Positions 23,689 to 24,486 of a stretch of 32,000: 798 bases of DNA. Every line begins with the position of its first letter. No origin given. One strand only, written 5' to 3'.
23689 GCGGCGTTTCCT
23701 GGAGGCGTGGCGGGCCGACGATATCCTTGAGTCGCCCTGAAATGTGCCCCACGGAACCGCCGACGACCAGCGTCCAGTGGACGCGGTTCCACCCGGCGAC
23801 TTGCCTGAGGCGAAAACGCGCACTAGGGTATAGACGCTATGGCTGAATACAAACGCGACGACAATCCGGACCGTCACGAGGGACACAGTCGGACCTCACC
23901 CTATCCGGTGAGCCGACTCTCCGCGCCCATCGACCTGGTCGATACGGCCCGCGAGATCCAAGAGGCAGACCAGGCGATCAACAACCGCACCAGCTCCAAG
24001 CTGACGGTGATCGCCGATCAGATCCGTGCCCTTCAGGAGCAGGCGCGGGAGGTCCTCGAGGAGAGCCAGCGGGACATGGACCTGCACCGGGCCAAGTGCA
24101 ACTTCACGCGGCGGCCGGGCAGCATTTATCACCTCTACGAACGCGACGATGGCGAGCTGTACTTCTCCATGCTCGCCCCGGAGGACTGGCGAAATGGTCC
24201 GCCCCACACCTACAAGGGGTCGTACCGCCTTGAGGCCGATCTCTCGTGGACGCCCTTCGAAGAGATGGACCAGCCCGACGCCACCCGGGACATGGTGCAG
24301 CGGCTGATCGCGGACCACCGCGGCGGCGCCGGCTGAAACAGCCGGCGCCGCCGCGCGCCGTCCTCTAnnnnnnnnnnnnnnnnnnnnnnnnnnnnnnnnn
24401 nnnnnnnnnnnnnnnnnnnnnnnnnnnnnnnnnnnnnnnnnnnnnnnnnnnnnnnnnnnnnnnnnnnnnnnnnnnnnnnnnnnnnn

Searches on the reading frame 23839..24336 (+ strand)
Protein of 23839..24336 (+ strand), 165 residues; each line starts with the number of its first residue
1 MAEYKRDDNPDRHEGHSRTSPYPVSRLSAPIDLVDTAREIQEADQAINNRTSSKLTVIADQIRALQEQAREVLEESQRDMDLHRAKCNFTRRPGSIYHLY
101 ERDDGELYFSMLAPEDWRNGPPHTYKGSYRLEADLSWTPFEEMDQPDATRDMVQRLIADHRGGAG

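Call 49: search_protein_families(library=pfam, proteins=[window:23839-24336:+], max_evalue=0.00001)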
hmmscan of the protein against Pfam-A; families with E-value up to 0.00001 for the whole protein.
window:23839-24336:+ (165 aa): 1 family
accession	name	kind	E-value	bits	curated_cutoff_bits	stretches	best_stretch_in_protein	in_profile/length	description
PF10504.14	DUF2452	-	2e-66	222.7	25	1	7-158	5-155/156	Protein of unknown function (DUF2452)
